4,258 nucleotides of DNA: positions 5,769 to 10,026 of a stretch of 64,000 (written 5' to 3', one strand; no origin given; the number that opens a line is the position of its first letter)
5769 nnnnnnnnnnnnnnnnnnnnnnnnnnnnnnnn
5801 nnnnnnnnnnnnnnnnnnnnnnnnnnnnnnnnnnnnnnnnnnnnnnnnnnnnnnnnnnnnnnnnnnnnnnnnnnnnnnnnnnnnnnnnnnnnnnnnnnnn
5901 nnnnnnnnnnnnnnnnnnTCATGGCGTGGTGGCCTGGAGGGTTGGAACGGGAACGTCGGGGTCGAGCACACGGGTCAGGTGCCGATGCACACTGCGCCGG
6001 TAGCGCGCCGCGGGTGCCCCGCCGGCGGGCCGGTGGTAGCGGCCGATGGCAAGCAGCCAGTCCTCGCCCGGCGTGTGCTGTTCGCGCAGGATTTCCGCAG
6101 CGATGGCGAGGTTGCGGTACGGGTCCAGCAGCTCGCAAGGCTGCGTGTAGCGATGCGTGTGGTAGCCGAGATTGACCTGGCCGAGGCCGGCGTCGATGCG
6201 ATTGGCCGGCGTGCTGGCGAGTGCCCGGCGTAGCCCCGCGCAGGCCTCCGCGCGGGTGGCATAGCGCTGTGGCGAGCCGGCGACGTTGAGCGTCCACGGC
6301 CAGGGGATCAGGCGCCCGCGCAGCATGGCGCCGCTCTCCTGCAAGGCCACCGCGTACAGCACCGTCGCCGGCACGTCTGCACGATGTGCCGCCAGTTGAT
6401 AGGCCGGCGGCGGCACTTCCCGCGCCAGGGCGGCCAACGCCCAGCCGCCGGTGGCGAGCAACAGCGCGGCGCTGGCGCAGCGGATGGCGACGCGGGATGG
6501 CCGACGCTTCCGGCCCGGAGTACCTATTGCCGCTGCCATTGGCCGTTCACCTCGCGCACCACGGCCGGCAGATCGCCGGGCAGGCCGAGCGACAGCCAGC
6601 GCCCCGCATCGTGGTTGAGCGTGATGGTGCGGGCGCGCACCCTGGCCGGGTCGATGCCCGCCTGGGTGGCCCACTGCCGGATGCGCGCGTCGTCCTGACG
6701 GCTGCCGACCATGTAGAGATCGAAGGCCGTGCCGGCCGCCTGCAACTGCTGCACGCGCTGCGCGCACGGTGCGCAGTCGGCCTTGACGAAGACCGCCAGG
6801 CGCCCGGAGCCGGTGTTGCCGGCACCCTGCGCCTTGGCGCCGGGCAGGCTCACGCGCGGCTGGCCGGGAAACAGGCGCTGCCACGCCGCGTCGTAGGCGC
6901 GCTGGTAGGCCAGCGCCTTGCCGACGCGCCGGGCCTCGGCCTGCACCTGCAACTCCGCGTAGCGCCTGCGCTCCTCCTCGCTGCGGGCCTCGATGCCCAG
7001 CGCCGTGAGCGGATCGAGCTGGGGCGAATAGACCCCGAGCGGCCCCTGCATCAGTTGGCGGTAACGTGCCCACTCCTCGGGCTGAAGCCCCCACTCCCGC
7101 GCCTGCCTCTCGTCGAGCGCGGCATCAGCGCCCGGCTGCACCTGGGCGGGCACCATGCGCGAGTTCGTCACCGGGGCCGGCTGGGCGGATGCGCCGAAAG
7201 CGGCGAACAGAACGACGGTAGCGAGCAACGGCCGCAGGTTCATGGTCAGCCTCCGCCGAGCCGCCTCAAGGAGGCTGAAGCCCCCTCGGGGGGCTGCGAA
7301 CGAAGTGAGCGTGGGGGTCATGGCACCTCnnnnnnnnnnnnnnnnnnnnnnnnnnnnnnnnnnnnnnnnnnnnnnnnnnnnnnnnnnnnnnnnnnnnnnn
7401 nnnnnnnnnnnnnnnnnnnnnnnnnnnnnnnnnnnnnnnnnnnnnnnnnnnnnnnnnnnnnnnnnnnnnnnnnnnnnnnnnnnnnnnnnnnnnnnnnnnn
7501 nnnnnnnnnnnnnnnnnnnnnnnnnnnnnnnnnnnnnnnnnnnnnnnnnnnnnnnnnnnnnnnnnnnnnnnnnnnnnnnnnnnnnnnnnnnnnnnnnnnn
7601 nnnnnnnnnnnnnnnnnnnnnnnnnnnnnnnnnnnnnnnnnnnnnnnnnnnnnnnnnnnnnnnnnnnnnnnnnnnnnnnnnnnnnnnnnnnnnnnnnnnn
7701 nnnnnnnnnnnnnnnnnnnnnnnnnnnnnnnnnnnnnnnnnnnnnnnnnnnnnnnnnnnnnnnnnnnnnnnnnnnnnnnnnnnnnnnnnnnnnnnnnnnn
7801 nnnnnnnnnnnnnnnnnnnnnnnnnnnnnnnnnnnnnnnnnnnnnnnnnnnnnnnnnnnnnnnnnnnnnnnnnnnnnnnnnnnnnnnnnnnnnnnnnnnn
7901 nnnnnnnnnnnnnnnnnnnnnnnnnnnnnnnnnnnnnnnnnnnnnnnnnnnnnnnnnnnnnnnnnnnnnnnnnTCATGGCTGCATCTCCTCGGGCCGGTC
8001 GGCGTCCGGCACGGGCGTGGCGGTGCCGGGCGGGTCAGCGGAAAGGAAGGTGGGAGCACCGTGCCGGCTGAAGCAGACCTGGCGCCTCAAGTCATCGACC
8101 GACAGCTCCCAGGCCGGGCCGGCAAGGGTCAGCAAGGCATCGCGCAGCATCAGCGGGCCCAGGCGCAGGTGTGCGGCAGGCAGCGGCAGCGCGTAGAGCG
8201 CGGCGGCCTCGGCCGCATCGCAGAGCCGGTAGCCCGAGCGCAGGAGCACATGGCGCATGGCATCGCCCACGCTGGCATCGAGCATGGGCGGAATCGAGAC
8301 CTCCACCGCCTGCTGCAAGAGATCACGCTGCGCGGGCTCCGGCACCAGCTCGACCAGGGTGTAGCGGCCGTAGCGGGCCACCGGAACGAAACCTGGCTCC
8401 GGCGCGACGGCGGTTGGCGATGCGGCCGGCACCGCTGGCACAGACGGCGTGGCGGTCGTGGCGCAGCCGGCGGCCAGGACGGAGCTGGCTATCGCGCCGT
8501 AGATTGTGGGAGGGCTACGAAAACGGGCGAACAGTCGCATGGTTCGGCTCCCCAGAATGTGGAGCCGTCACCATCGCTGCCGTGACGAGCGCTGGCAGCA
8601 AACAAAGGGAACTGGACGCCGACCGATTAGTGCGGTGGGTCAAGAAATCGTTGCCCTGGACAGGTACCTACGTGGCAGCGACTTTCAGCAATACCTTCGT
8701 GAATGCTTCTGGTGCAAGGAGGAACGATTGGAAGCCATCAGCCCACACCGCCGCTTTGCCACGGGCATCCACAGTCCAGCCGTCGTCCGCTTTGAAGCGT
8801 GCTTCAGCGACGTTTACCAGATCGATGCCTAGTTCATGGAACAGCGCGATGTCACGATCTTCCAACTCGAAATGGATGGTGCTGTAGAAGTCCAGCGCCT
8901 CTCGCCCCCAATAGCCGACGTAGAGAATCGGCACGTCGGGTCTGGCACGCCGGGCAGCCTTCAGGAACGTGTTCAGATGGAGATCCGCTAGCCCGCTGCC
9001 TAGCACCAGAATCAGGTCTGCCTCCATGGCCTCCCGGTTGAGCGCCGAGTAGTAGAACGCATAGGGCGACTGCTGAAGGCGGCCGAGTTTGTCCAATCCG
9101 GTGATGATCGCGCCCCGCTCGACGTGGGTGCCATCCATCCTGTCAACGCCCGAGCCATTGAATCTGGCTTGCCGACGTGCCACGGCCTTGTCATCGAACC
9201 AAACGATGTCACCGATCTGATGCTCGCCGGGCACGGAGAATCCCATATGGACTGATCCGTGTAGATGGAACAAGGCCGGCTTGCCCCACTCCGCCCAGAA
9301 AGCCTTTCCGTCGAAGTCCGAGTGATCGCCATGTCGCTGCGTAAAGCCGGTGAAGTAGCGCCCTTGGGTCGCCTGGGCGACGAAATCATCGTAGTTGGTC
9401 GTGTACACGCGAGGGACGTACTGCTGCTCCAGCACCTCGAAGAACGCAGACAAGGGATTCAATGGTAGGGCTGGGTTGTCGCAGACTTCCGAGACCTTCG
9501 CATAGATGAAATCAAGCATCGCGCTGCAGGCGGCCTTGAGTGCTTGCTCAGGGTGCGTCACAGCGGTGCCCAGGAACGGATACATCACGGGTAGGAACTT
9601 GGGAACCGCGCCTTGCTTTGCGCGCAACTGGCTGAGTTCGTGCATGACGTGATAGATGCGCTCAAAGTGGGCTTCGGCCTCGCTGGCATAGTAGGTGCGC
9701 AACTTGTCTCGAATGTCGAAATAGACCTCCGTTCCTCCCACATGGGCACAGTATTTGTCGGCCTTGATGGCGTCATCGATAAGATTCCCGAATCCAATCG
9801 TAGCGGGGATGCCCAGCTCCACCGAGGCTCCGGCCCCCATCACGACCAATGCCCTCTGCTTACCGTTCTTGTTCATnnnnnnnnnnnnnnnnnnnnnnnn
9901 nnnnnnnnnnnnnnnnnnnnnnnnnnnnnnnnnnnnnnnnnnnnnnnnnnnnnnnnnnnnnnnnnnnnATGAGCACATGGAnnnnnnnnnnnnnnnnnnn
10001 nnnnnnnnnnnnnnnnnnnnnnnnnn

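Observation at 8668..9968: Stand-alone SIR2-like gene, insulated from the backbone by a terminator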

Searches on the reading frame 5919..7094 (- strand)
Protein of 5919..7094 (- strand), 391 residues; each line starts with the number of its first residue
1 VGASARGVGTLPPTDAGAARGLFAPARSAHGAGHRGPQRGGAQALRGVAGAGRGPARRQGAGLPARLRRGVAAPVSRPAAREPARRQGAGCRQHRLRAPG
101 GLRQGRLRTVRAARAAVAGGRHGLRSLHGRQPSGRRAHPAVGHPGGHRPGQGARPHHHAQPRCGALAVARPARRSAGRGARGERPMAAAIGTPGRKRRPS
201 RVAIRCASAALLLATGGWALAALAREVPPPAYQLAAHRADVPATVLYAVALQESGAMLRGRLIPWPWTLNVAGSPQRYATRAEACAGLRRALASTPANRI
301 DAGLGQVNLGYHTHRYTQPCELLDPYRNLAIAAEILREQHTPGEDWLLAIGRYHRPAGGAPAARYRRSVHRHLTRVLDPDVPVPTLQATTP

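Call 9: search_protein_families(library=pfam, proteins=[window:5919-7094:-], max_evalue=0.001)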
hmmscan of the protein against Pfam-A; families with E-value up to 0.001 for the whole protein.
window:5919-7094:- (391 aa): 1 family
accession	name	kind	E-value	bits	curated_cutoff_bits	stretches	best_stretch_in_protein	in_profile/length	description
PF01464.25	SLT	-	0.00039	20.4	21.3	0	316-355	56-96/117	Transglycosylase SLT domain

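Call 22: search_protein_families(library=ncbifam, proteins=[window:5919-7094:-], max_evalue=0.001)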
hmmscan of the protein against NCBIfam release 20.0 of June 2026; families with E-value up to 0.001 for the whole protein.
window:5919-7094:- (391 aa): 0 families

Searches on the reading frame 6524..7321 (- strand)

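Call 22: search_protein_families(library=ncbifam, proteins=[window:6524-7321:-], max_evalue=0.001)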
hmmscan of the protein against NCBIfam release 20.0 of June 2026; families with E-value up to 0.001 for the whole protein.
window:6524-7321:- (265 aa): 1 family
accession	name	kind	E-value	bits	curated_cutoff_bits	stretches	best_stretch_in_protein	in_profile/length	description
TIGR03759.1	conj_TIGR03759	hypoth_equivalog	2.8e-88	294.6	126.4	1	69-263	4-200/200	TIGR03759 family integrating conjugative element protein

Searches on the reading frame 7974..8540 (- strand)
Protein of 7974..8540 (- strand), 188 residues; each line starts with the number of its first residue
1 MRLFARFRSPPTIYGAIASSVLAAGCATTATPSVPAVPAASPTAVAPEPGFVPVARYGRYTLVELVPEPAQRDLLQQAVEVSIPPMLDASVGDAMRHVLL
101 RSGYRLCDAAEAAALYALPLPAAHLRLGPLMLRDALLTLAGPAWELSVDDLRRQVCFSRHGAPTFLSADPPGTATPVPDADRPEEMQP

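Call 9: search_protein_families(library=pfam, proteins=[window:7974-8540:-], max_evalue=0.001)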
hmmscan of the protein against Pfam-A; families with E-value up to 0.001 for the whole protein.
window:7974-8540:- (188 aa): 0 families

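Call 22: search_protein_families(library=ncbifam, proteins=[window:7974-8540:-], max_evalue=0.001)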
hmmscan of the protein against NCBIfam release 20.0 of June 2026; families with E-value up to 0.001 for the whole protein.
window:7974-8540:- (188 aa): 1 family
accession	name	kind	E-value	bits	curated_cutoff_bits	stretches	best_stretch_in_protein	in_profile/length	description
TIGR03748.1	conj_PilL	equivalog_domain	3.1e-40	136.5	64.15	1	56-157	2-105/105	PFGI-1 class ICE element type IV pilus protein PilL2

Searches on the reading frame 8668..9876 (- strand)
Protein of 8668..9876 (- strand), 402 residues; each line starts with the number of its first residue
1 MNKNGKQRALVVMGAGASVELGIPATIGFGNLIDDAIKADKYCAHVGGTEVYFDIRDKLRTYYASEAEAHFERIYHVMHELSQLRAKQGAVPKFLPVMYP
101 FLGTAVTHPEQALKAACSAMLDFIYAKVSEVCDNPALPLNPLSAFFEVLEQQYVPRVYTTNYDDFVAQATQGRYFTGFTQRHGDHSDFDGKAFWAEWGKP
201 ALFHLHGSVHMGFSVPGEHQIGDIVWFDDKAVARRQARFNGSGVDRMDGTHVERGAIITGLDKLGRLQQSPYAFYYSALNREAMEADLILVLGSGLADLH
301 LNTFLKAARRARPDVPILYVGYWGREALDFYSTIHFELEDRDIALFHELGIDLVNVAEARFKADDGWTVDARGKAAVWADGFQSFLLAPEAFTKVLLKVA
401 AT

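Call 33: predict_structure(alignment_id=A3)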
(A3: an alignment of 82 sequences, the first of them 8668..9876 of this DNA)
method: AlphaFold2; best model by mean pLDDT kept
length: 402 residues; sequences in the alignment: 82
mean_pLDDT: 93.3   pTM: 0.92
mean pLDDT of the five models: 93.3, 93.0, 92.7, 91.7, 89.6
residues with pLDDT >= 90: 314; 70-90: 83; 50-70: 2; < 50: 3
segments of 3 or more residues with pLDDT < 50: 1-3
pLDDT, mean of each block of 10 residues (from residue 1): 72 96 93 97 98 98 94 94 87 90 84 96 97 98 98 97 98 97 94 96 98 83 93 91 86 89 87 96 97 92 95 97 92 92 93 97 97 97 97 95 71
secondary structure, 60 per line:
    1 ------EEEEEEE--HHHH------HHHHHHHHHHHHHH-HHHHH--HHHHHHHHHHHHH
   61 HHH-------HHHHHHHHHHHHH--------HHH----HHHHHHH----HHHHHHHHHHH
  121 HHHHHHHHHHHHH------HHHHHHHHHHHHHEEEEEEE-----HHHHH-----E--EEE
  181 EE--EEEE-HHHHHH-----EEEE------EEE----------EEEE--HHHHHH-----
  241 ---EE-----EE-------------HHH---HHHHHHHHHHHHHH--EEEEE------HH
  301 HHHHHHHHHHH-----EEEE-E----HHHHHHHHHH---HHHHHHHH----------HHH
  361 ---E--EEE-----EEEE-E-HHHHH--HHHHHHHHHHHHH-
elements in order: E7-13 H16-19 H26-39 H41-45 H48-63 H71-83 H99-105 H110-133 H140-152 E153-159 H165-169 E178-182 E185-188 H190-195 E201-204 E211-213 E224-227 H230-235 H272-285 E288-292 H299-311 E317-320 H327-336 H340-347 E367-369 E375-378 H382-386 H389-401

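Call 37: fold_search(model_id=the predicted structure, library=pdb)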
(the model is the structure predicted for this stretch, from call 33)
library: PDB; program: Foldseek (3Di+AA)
matches with E <= 10: 809; with E <= 0.001: 180
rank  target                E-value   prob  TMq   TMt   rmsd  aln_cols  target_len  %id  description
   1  8wld_Q                1.4e-11  1.00  0.51  0.59   5.1       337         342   17  Cryo-EM structure of SIR2/HerA antiphage complex (released 2024-09-11)
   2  8wld_P                3.0e-11  1.00  0.51  0.59   6.0       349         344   17  Cryo-EM structure of SIR2/HerA antiphage complex (released 2024-09-11)
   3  8wld_E                3.9e-11  1.00  0.52  0.60   6.2       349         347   17  Cryo-EM structure of SIR2/HerA antiphage complex (released 2024-09-11)
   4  8uae_F                6.5e-11  1.00  0.59  0.62   6.6       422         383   14  E. coli Sir2_HerA complex (12:6) with ATPgamaS (released 2023-12-27)
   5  8wld_J                8.1e-11  1.00  0.53  0.62   5.9       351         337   17  Cryo-EM structure of SIR2/HerA antiphage complex (released 2024-09-11)
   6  8w9l_A                8.1e-11  1.00  0.51  0.56   6.1       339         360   17  Cryo-EM structure of PsSIR2 (released 2024-09-11)
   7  8sub_F                8.6e-11  1.00  0.59  0.59   6.8       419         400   14  E. coli SIR2-HerA complex (dodecamer SIR2 pentamer HerA) (released 2023-12-27)
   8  8suw_F                1.3e-10  1.00  0.60  0.61   6.8       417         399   15  E. coli SIR2-HerA complex (dodecamer SIR2 bound 4 protomers of HerA) (released 2024-03-27)
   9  8uae_B                1.4e-10  1.00  0.59  0.62   6.2       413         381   15  E. coli Sir2_HerA complex (12:6) with ATPgamaS (released 2023-12-27)
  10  8wld_R                2.6e-10  1.00  0.52  0.59   6.0       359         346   17  Cryo-EM structure of SIR2/HerA antiphage complex (released 2024-09-11)
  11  8sub_E                3.7e-10  1.00  0.56  0.57   7.4       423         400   14  E. coli SIR2-HerA complex (dodecamer SIR2 pentamer HerA) (released 2023-12-27)
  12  8wld_K                5.7e-10  1.00  0.52  0.61   6.2       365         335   17  Cryo-EM structure of SIR2/HerA antiphage complex (released 2024-09-11)
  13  8sub_I                6.8e-10  1.00  0.54  0.55   8.8       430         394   14  E. coli SIR2-HerA complex (dodecamer SIR2 pentamer HerA) (released 2023-12-27)
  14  8sub_B                8.0e-10  1.00  0.57  0.58   6.3       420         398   16  E. coli SIR2-HerA complex (dodecamer SIR2 pentamer HerA) (released 2023-12-27)
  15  8sub_J                9.0e-10  1.00  0.56  0.56   9.1       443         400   14  E. coli SIR2-HerA complex (dodecamer SIR2 pentamer HerA) (released 2023-12-27)
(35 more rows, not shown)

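Call 62: search_solved_structures(query=A3, max_evalue=1, show_alignments=1)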
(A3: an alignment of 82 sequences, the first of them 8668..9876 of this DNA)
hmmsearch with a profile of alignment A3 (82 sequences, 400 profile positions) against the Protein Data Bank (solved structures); distinct sequences matched with E-value up to 1: 10.
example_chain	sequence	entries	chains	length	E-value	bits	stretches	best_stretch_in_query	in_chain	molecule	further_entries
8w9l_A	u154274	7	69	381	2.5e-10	43.2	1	94-215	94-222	SIR2-like domain-containing protein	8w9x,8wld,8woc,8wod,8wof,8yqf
8yhx_G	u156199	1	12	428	5.5e-05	25.6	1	268-332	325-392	SIR2 family protein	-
8zsf_D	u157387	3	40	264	0.00039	22.8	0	5-46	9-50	Sir2 family NAD-dependent protein deacetylase | KomC, SIR2 domain protein, NADase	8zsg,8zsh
9xvc_H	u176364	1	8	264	0.00041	22.7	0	5-46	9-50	KomC(H146N), a SIR2-domain NADase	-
8zsi_E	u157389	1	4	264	0.00041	22.7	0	5-46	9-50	Sir2 family NAD-dependent protein deacetylase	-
5ol0_A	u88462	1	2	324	0.052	15.8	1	3-27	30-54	Putative silent information regulator 2,Putative silent information regulator 2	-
2hjh_A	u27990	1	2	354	0.081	15.2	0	4-25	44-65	NAD-dependent histone deacetylase SIR2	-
4iao_A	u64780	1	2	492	0.23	13.6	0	4-25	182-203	NAD-dependent histone deacetylase SIR2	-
3zgo_A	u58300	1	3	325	0.3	13.3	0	269-308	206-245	NAD-DEPENDENT PROTEIN DEACETYLASE SIRTUIN-2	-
9vgz_A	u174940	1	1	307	0.99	11.6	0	1-28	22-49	NAD-dependent protein deacetylase sirtuin-2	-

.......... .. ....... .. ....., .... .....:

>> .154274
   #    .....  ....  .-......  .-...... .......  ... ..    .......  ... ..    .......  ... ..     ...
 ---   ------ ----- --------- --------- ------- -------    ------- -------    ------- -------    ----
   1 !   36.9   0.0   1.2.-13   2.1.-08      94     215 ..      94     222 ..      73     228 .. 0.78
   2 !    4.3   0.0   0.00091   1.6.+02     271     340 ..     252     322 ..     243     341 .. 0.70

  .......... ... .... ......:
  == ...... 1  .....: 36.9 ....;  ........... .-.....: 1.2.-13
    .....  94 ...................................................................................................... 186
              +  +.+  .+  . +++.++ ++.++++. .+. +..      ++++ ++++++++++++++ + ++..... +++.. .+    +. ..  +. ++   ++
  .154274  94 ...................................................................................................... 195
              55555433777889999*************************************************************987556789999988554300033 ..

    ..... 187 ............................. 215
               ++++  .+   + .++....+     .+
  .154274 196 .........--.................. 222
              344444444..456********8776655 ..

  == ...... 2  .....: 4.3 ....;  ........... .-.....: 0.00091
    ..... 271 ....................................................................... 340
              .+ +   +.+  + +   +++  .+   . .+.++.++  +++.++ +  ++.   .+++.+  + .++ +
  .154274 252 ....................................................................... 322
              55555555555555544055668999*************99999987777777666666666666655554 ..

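Call 63: search_protein_representatives(alignment_id=A3)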
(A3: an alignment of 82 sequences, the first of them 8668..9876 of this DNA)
Query: 82 sequences, 400 profile positions. Proteins with E-value up to 0.001 (for the whole library): 2410; up to 1e-10: 1159; up to 1e-30: 246. The best 150 are listed.
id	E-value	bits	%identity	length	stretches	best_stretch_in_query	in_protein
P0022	5.4e-174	595.4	-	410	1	3-399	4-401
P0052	2.6e-162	556.9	-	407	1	6-398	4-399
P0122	5.9e-154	529.4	-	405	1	2-397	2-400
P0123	5.4e-152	522.9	-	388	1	6-398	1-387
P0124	2.5e-149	514.1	-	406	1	3-397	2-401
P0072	3.9e-145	500.3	-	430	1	5-398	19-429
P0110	4.4e-142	490.3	-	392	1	6-398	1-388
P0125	4.7e-139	480.3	-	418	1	5-398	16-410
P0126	3.0e-137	474.3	-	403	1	5-398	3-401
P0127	5.8e-137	473.4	-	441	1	4-398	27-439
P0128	7.6e-137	473.0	-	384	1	8-398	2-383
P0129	2.1e-136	471.6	-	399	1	6-398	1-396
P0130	1.0e-133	462.7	-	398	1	13-398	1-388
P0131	1.3e-132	459.1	-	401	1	4-398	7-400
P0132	3.9e-132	457.5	-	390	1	6-397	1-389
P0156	2.5e-68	247.4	-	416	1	5-385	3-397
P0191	1.3e-43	166.0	-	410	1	4-392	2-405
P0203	2.5e-41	158.5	-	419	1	2-388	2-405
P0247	4.7e-37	144.4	-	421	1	1-387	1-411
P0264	1.0e-35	140.0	-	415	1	9-385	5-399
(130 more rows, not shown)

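Call 64: find_encoding_contigs(protein=P0156, flank=6000, max_places=4)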
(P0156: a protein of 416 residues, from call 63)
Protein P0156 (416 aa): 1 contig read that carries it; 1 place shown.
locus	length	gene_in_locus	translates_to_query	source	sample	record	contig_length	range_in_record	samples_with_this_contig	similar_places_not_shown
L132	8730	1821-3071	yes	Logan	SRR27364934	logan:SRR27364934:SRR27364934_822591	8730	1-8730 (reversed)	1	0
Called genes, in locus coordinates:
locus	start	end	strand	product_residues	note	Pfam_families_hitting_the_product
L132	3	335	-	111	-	?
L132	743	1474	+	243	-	PF13560:HTH_31, PF01381:HTH_3, PF12844:HTH_19 (weak), PF13443:HTH_26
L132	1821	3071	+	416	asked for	PF13289:SIR2_2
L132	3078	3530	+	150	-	-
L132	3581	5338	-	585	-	-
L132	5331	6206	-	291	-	PF04055:Radical_SAM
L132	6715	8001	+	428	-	PF01446:Rep_1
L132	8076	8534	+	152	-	PF01381:HTH_3, PF12844:HTH_19 (weak), PF13560:HTH_31 (weak)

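Call 65: find_encoding_contigs(protein=P0191, flank=6000, max_places=4)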
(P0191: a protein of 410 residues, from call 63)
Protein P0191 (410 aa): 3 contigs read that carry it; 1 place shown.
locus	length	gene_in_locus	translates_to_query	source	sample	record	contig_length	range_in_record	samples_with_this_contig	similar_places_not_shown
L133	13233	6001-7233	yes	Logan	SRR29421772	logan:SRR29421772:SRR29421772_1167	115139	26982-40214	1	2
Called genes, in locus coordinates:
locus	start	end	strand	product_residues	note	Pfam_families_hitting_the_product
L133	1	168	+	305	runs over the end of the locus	PF00126:HTH_1, PF03466:LysR_substrate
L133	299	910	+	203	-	-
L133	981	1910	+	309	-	-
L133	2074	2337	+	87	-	-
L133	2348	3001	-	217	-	PF01569:PAP2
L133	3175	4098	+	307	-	-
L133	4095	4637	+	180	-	-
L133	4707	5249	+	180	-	-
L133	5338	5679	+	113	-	PF06296:RelE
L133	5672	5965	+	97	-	PF15731:MqsA_antitoxin (weak), PF13560:HTH_31 (weak), PF01381:HTH_3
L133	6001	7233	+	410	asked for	PF13289:SIR2_2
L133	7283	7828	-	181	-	PF00929:RNase_T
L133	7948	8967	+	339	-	PF03193:RsgA_GTPase, PF00009:GTP_EFTU (faint), PF02421:FeoB_N (faint), PF01926:MMR_HSR1 (weak)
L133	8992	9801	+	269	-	PF00581:Rhodanese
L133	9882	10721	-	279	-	PF11999:Ice_binding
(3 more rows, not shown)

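Call 82: find_encoding_contigs(protein=P0203, flank=5000, max_places=3)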
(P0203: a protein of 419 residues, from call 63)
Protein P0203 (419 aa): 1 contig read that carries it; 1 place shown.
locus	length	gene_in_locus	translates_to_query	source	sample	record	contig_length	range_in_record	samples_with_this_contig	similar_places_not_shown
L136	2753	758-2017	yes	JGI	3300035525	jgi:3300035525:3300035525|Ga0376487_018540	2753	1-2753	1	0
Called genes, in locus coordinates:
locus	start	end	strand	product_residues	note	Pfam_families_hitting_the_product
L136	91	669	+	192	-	PF13302:Acetyltransf_3, PF13420:Acetyltransf_4, PF13523:Acetyltransf_8, PF00583:Acetyltransf_1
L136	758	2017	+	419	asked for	PF13289:SIR2_2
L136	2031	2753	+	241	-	?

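Call 83: find_encoding_contigs(protein=P0247, flank=5000, max_places=3)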
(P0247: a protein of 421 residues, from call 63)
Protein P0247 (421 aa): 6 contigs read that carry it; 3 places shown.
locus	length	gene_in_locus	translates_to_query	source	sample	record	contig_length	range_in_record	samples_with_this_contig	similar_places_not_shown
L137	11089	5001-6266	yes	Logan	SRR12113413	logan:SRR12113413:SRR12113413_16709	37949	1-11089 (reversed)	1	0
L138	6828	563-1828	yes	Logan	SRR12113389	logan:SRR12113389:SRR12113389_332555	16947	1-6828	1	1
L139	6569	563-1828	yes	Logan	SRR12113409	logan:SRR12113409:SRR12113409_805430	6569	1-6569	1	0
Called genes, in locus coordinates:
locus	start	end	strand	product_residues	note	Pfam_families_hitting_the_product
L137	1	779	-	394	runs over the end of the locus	PF01073:3Beta_HSD, PF01370:Epimerase, PF07993:NAD_binding_4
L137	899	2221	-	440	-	PF04055:Radical_SAM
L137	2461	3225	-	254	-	PF00072:Response_reg, PF00165:HTH_AraC (weak), PF12833:HTH_18, PF00165:HTH_AraC (weak)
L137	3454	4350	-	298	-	PF12645:HTH_16 (weak), PF04542:Sigma70_r2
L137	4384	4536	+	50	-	-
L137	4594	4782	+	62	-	-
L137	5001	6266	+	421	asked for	PF13289:SIR2_2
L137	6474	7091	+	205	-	PF01936:NYN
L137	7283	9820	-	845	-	PF02384:N6_Mtase (weak), PF07669:Eco57I, PF17728:BsuBI_PstI_RE_N, PF06616:BsuBI_PstI_RE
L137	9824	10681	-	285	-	-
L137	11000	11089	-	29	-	?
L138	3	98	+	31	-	?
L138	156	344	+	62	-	-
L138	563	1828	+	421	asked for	PF13289:SIR2_2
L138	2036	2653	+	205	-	PF01936:NYN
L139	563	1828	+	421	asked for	PF13289:SIR2_2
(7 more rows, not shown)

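Call 84: find_encoding_contigs(protein=P0264, flank=5000, max_places=3)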
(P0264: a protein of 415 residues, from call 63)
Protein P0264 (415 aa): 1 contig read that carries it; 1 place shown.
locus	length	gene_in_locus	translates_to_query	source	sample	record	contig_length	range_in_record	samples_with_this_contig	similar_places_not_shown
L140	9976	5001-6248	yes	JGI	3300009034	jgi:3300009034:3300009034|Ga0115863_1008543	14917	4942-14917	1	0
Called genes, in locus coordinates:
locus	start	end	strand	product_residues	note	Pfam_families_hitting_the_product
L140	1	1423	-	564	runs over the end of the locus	PF05448:AXE1 (weak)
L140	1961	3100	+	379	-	PF08239:SH3_3 (faint)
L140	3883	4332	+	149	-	-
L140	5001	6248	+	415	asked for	PF13289:SIR2_2 (weak)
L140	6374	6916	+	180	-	-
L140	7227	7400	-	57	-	-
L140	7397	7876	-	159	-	PF01850:PIN (weak)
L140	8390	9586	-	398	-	PF02810:SEC-C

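Call 88: fold_search(model_id=the predicted structure, library=viral)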
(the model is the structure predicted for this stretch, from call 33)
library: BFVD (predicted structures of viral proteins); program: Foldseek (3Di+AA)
matches with E <= 10: 217; with E <= 0.001: 4
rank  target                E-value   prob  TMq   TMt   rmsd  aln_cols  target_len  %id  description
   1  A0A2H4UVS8            2.1e-05  1.00  0.32  0.53   8.5       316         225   12  NAD-dependent protein deacylase [Bodo saltans virus]
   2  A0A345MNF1            3.0e-04  1.00  0.30  0.42  11.0       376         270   13  (no name in the UniProt tables at hand)
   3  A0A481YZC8            3.5e-04  1.00  0.35  0.44   7.4       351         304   12  Sir2 family protein [Marseillevirus LCMAC202]
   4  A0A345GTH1            5.5e-04  1.00  0.33  0.55   9.8       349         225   13  Deacetylase sirtuin-type domain-containing protein [Streptomyces phage Annadreamy]
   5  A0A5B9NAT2            6.9e-03  0.98  0.26  0.48   8.6       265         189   14  NAD-dependent protein SIR2 family deacetylase [Klebsiella phage KPN4]
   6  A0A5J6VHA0            9.0e-02  0.05  0.12  0.11  25.0       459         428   11  KAP family P-loop domain protein [Megaviridae environmental sample]
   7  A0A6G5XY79            2.7e-01  0.21  0.19  0.29  11.5       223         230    8  (no name in the UniProt tables at hand)
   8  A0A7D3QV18            2.9e-01  0.05  0.14  0.12  24.2       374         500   11  Uncharacterized protein [Fadolivirus FV1/VV64]
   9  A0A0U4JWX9            6.3e-01  0.08  0.15  0.11  13.2       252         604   12  (no name in the UniProt tables at hand)
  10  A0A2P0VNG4            6.3e-01  0.02  0.11  0.11  20.4       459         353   10  Glycosyltransferase family 1 protein [Tetraselmis virus 1]
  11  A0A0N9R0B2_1          6.7e-01  0.12  0.19  0.11  15.3       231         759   10  UDP-N-acetylglucosamine 2-epimerase [Chrysochromulina ericina virus CeV-01B]
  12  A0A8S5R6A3            6.7e-01  0.08  0.13  0.20  12.3       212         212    9  Uncharacterized protein [Myoviridae sp. ctaOv25]
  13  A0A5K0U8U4            7.1e-01  0.02  0.10  0.05  21.4       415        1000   10  RBR-type E3 ubiquitin transferase [Yasminevirus sp. GU-2018]
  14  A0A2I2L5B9            7.5e-01  0.07  0.16  0.21  16.5       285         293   10  Uncharacterized protein [Orpheovirus IHUMI-LCC2]
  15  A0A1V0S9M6            8.4e-01  0.12  0.14  0.12   8.1       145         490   12  AIR carboxylase [Catovirus CTV1]
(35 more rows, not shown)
